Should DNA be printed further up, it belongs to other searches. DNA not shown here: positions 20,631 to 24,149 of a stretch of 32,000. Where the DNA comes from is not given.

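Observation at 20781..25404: Non-canonical chaperone-usher-like operon whose usher candidate carries peptidoglycan-binding SPOR repeats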

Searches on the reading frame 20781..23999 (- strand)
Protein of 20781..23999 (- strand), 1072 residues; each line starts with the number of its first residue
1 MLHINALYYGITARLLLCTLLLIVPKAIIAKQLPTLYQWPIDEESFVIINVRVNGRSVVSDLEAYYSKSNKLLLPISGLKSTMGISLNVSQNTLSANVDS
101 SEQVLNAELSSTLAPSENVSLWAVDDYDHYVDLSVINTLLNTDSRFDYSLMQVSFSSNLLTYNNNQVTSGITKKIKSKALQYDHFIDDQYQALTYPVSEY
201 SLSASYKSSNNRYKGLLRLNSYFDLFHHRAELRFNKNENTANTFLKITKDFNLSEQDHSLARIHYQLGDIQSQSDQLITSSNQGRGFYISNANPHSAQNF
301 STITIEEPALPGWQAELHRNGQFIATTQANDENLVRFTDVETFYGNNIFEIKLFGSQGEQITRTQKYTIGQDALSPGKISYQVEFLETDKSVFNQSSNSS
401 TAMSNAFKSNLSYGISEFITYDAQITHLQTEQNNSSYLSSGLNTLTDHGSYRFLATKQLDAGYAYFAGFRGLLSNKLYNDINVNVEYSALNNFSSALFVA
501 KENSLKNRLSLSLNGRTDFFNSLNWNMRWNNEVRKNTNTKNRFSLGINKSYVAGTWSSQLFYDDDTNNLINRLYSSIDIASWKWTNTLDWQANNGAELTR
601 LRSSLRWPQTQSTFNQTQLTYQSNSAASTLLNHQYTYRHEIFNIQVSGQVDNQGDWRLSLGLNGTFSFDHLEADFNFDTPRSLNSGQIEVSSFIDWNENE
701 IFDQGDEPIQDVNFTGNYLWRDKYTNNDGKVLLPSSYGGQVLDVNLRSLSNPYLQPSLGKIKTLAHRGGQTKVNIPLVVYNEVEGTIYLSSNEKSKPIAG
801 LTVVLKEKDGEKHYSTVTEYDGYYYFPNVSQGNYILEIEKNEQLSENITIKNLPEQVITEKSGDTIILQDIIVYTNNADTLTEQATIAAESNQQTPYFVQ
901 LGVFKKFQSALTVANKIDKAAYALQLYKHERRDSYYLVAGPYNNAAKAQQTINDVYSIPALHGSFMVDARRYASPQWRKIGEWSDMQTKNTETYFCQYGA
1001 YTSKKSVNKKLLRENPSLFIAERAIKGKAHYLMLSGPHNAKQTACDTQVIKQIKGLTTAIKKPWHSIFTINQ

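Call 3: search_protein_families(library=pfam, proteins=[window:20781-23999:-], max_evalue=1)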
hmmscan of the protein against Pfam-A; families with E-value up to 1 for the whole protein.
window:20781-23999:- (1072 aa): 11 families
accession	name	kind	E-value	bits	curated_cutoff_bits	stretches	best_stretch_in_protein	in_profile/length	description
PF13620.12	CarboxypepD_reg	-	9.7e-08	32.7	32.3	1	792-848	8-64/82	Carboxypeptidase regulatory-like domain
PF17210.9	SdrD_B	-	4.5e-07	30.5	29.7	1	792-845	18-71/112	SdrD B-like domain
PF05036.18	SPOR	-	7.8e-07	29.8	21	1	894-953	2-62/76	SPOR domain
PF13715.12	CarbopepD_reg_2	-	6e-05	23.4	32.2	1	784-873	2-88/88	CarboxypepD_reg-like domain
PF09430.16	EMC7_beta-sandw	-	7.9e-05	23.3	26.6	1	798-900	7-105/122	ER membrane protein complex subunit 7, beta-sandwich domain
PF17802.7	SpaA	-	0.00059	20.4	23.1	1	792-837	10-57/91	Prealbumin-like fold domain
PF22898.2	NOMO1-like_1st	-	0.014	15.9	27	1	801-842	15-57/85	BOS complex subunit NOMO1-like, first beta sandwich domain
PF22433.2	MtxA_IG-like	-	0.029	14.7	26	0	373-399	52-78/83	Magnetotaxis protein MtxA, Immunoglobulin-like domain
PF07833.16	Cu_amine_oxidN1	-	0.058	13.8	24.2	0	53-114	2-62/108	Copper amine oxidase N-terminal domain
PF09060.15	L27_N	-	0.21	12.1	25.4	1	254-275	3-24/48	L27_N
PF20009.4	GEVED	-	0.64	11.3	24.4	0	690-713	2-26/78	GEVED domain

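Call 4: search_protein_families(library=ncbifam, proteins=[window:20781-23999:-], max_evalue=1)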
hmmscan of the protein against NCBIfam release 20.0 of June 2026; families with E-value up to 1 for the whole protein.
window:20781-23999:- (1072 aa): 2 families
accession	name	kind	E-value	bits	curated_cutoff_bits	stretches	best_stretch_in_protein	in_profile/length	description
NF047735.1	MPL36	exception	0.0032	17.2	430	1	875-950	210-288/305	RlpA family plasminogen-binding lipoprotein MPL36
TIGR02223.1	ftsN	equivalog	0.13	11.8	107.65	1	882-952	215-284/299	cell division protein FtsN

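Call 5: find_homologous_proteins(query=window:20781-23999:-)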
Query window:20781-23999:- (1072 aa): 19 proteins with E <= 0.001 among 8000 candidates.
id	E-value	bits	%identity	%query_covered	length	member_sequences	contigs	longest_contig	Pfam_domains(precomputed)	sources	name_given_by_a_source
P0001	0.0e+0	2405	100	100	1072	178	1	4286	PF05036.19,PF13620.13,PF22904.4,PF17210.10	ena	-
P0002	0.0e+0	1598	66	98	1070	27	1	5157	PF13620.13,PF22904.4,PF17210.10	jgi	jgi:hypothetical protein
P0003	0.0e+0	1577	65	100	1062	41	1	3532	PF05036.19,PF13715.13,PF13620.13,PF22904.4,PF17210.10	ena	-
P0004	0.0e+0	1413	59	99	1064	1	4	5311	PF13620.13,PF22904.4,PF17210.10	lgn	-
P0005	0.0e+0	1277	54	98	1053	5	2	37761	PF05036.19,PF13620.13,PF22904.4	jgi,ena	-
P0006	0.0e+0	1262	53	99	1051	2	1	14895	PF05036.19,PF13620.13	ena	-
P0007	0.0e+0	1235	52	98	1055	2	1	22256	PF05036.19,PF13620.13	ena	-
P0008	0.0e+0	1185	49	99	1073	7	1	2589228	PF13620.13,PF22904.4,PF17210.10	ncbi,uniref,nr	ncbi:carboxypeptidase-like regulatory domain-containing protein [Pseudoalteromonas aurantia]|uniref:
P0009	0.0e+0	1075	46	96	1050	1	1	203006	PF05036.19,PF13620.13,PF22904.4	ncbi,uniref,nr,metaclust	ncbi:hypothetical protein PCIT_a4066 [Pseudoalteromonas citrea]|uniref:SPOR domain-containing protei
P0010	0.0e+0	1072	55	81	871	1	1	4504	PF22904.4,PF17210.10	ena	-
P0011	0.0e+0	1068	46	96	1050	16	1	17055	PF13620.13,PF22904.4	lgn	-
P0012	0.0e+0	1066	47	97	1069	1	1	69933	PF05036.19,PF22904.4,PF17210.10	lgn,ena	-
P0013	3.0e-257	875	47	78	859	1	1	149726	PF13620.13,PF17210.10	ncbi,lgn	ncbi:carboxypeptidase-like regulatory domain-containing protein [Colwelliaceae bacterium MEBiC 14330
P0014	2.8e-210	719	36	94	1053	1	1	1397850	PF05036.19,PF13620.13,PF22904.4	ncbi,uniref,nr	ncbi:SPOR domain-containing protein [Thalassomonas sp. RHCl1]|uniref:SPOR domain-containing protein 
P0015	3.8e-187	643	35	94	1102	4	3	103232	PF05036.19,PF13620.13,PF17210.10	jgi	jgi:hypothetical protein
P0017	6.1e-153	529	30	94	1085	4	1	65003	PF05036.19,PF13620.13,PF22904.4,PF17210.10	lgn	-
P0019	3.3e-16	77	24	26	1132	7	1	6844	-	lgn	-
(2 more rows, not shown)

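Call 12: search_solved_structures(query=A1, max_evalue=10, show_alignments=0)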
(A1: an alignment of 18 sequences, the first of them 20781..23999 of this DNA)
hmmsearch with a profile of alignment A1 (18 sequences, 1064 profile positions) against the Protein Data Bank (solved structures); distinct sequences matched with E-value up to 10: 11.
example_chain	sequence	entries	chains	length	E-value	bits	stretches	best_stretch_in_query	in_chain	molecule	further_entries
10ps_A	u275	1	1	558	1.4e-06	29.6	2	785-833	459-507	Serine-aspartate repeat-containing protein D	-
9c7v_B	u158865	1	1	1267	0.00012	23.2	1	805-848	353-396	BOS complex subunit NOMO2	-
3irp_X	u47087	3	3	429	0.00054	21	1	784-831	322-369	Uro-adherence factor A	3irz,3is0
3is1_X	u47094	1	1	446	0.00057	21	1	784-831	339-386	Uro-adherence factor A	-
1uta_A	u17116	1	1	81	0.055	14.4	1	882-950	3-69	CELL DIVISION PROTEIN FTSN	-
3p6j_A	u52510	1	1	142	0.33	11.8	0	720-738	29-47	de novo designed beta-trefoil architecture with symmetric primary structure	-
4qks_A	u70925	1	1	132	0.5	11.2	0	719-738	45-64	DE NOVO PROTEIN 6XTRP/PV2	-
3p6i_A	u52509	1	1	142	0.52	11.2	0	720-738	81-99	de novo designed beta-trefoil architecture with symmetric primary structure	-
4wi0_B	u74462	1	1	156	0.57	11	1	806-841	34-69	Cellulosomal scaffoldin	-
4u3s_B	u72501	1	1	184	0.78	10.6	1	806-841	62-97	Cellulosomal scaffoldin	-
3o4d_A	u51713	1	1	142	2.9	8.7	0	720-738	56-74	de novo designed beta-trefoil architecture with symmetric primary structure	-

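Call 19: find_encoding_contigs(protein=P0014, flank=6000, max_places=2)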
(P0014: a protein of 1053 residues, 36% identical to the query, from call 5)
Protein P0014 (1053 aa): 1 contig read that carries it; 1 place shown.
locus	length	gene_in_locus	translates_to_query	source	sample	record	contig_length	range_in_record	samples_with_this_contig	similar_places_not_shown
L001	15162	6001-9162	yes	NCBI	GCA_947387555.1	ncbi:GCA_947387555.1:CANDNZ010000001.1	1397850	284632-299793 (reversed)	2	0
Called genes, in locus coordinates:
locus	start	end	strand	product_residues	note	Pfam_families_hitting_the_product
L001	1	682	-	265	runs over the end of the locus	PF13462:Thioredoxin_4 (faint), PF10411:DsbC_N, PF13098:Thioredoxin_2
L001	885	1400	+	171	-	PF00258:Flavodoxin_1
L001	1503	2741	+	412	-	PF00270:DEAD, PF04851:ResIII, PF00271:Helicase_C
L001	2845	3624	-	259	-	PF04338:DUF481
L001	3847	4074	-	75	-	-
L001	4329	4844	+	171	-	-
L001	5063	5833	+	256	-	-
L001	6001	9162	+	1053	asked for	PF13620:CarboxypepD_reg (weak), PF22904:NOMO1-like_2nd (faint), PF05036:SPOR (weak)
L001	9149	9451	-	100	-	-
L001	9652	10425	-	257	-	PF03883:H2O2_YaaD, PF21818:DUF6884 (weak)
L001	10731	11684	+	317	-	PF00923:TAL_FSA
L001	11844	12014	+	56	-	PF12065:DUF3545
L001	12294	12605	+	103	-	PF07110:EthD (weak)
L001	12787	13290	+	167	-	PF22098:DUF6942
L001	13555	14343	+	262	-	PF00561:Abhydrolase_1, PF00975:Thioesterase (weak), PF12697:Abhydrolase_6, PF12146:Hydrolase_4 (weak)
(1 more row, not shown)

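Call 20: find_encoding_contigs(protein=P0017, flank=6000, max_places=2)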
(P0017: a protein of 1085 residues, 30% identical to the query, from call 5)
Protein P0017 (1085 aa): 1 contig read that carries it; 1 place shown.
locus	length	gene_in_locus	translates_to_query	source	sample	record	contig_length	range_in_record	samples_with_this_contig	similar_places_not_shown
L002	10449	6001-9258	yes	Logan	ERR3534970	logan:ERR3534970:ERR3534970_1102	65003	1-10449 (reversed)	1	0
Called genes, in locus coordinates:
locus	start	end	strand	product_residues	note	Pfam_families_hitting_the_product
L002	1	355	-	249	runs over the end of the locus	PF00899:ThiF, PF03435:Sacchrp_dh_NADP (faint)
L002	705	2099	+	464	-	PF00501:AMP-binding, PF13193:AMP-binding_C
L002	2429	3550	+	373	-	PF00107:ADH_zinc_N (weak)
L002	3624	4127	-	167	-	-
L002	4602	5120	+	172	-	-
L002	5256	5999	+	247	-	-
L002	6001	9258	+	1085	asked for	PF13620:CarboxypepD_reg (faint), PF17210:SdrD_B (faint), PF22904:NOMO1-like_2nd (weak), PF05036:SPOR (weak)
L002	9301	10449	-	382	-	?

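Call 21: find_encoding_contigs(protein=P0019, flank=6000, max_places=2)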
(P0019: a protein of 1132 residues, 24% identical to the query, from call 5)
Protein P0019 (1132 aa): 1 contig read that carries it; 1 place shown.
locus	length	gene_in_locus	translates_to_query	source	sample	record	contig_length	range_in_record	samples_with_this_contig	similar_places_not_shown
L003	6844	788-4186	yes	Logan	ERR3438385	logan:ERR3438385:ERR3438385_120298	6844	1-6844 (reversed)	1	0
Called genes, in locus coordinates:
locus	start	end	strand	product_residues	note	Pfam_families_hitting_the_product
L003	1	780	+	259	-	?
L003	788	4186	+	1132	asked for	-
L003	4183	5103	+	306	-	PF14352:DUF4402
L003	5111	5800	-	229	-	PF00072:Response_reg, PF00486:Trans_reg_C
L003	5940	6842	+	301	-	?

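Call 26: predict_structure(alignment_id=A1)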
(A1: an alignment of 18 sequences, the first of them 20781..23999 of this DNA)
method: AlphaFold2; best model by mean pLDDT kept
length: 1072 residues; sequences in the alignment: 18
mean_pLDDT: 74.1   pTM: 0.52
mean pLDDT of the five models: 74.1, 73.4, 71.0, 69.4, 58.9
residues with pLDDT >= 90: 24; 70-90: 733; 50-70: 243; < 50: 72
segments of 3 or more residues with pLDDT < 50: 1-5, 23-30, 162-180, 253-261, 356-359, 877-893
pLDDT, mean of each block of 10 residues (from residue 1): 50 66 40 77 71 61 78 83 76 78 76 76 86 83 66 69 33 35 68 73 83 78 75 77 81 47 78 68 81 59 62 68 68 66 69 56 64 69 84 62 78 81 84 78 78 86 86 64 85 75 79 72 78 82 83 75 83 83 84 77 82 82 84 82 83 86 80 77 66 83 79 69 80 67 74 77 69 84 85 72 86 84 85 85 61 82 77 62 39 67 81 78 85 85 80 73 73 81 63 80 77 77 76 82 72 70 73 44
secondary structure, 60 per line:
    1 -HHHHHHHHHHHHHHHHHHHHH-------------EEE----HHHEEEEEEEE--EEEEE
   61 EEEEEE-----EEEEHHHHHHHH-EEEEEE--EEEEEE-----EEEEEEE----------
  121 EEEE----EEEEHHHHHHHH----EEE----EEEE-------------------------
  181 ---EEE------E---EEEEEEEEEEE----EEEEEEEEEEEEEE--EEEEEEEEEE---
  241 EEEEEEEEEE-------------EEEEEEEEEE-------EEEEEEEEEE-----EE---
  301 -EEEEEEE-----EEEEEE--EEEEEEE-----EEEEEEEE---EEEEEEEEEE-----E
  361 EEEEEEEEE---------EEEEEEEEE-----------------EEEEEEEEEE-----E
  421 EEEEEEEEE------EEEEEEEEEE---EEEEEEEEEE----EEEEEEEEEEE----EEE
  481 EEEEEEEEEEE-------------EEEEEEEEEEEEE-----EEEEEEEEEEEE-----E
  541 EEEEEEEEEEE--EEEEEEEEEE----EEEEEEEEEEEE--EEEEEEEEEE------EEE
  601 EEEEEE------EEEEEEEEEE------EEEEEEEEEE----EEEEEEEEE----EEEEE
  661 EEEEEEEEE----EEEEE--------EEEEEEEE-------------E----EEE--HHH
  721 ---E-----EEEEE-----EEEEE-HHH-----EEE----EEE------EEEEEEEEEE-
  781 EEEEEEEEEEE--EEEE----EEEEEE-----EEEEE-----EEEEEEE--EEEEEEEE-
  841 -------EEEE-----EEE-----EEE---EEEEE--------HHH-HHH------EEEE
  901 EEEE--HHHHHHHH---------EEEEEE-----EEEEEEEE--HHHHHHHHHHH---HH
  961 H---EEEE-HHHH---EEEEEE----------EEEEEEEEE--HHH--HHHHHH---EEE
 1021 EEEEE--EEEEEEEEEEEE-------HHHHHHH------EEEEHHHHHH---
elements in order (helices of 4 or more, strands of 3 or more residues): H2-22 E36-38 E46-53 E56-66 E72-75 H76-83 E85-90 E93-98 E104-110 E121-124 E129-132 H133-140 E145-147 E152-155 E184-186 E197-207 E212-225 E228-237 E241-250 E264-273 E281-290 E302-308 E314-319 E322-328 E334-341 E345-354 E360-369 E379-387 E405-414 E420-429 E436-445 E449-458 E463-473 E478-491 E505-517 E523-534 E540-551 E554-563 E568-579 E582-591 E598-606 E613-622 E629-638 E643-651 E656-669 E674-678 E687-694 E713-715 E730-734 E740-744 E754-756 E761-763 E770-779 E781-791 E794-797 E802-807 E813-817 E823-829 E832-839 E848-851 E857-859 E865-867 E871-875 E897-904 H907-914 E924-929 E935-942 H945-955 E965-968 H970-973 E977-982 E993-1001 H1009-1014 E1018-1025 E1028-1039 H1047-1053 E1060-1063 H1064-1069

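Call 29: fold_search(model_id=the predicted structure, library=pdb)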
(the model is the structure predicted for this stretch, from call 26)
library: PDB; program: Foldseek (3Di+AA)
matches with E <= 10: 997; with E <= 0.001: 119
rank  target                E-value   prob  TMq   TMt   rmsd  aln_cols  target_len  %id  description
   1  3rfz_E                3.2e-28  1.00  0.37  0.49  21.0       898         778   13  Crystal structure of the FimD usher bound to its cognate FimC:FimH substrate (released 2011-06-01)
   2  3rfz_B                1.1e-27  1.00  0.38  0.50  20.6       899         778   12  Crystal structure of the FimD usher bound to its cognate FimC:FimH substrate (released 2011-06-01)
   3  9bog_D                6.6e-27  1.00  0.38  0.48  19.6       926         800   12  Structural basis for adhesin secretion by the outer-membrane usher in type 1 pili (released 2024-10-09)
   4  9fy9_D                1.0e-26  1.00  0.37  0.54  15.6       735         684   13  Cryo-EM structure of the type 1 chaperone-usher pilus FimD-tip complex (FimDHGFC) - Conformer 1 (released 2025-06-04)
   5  9fw9_D                5.0e-26  1.00  0.38  0.55  16.0       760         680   11  Cryo-EM structure of the type 1 pilus assembly platform as part of the FimA-bound chaperone-usher pilus complex (FimDH (released 2025-06-04)
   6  9fxb_D                8.3e-26  1.00  0.36  0.57  13.9       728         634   12  Cryo-EM structure of the type 1 pilus assembly platform as part of the FimI-bound chaperone-usher pilus complex (FimDH (released 2025-06-04)
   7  9fxs_D                1.1e-25  1.00  0.36  0.55  14.6       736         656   12  Cryo-EM structure of the type 1 pilus complex including pilus rod and FimI-bound assembly platform after incorporation (released 2025-06-04)
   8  6e14_D                3.1e-25  1.00  0.38  0.48  20.5       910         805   11  Handover mechanism of the growing pilus by the bacterial outer membrane usher FimD (released 2018-10-17)
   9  9fx8_D                1.5e-24  1.00  0.37  0.56  14.2       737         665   12  Cryo-EM structure of the FimI-bound type 1 pilus assembly platform complex - Local refinement (released 2025-06-04)
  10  7lhg_C                7.5e-23  1.00  0.36  0.46  20.1       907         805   12  Cryo-EM structure of E. coli P pilus tip assembly intermediate PapC-PapD-PapK-PapG in the first conformation (released 2021-08-11)
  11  7lhh_C                8.2e-22  1.00  0.35  0.45  20.2       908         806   11  Cryo-EM structure of E. coli P pilus tip assembly intermediate PapC-PapD-PapK-PapG in the second conformation (released 2021-08-11)
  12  7lhi_C                2.3e-17  1.00  0.36  0.51  19.5       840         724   11  Cryo-EM structure of E. coli P pilus tip assembly intermediate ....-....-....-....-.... (released 2021-08-11)
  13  3ohn_A                2.1e-15  1.00  0.28  0.55   9.1       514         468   14  Crystal structure of the FimD translocation domain (released 2011-06-01)
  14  6cd2_C                4.0e-15  1.00  0.30  0.41  15.0       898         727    8  Crystal structure of the PapC usher bound to the chaperone-adhesin PapD-PapG (released 2018-10-03)
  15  3ohn_B                7.7e-15  1.00  0.27  0.54   9.3       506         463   15  Crystal structure of the FimD translocation domain (released 2011-06-01)
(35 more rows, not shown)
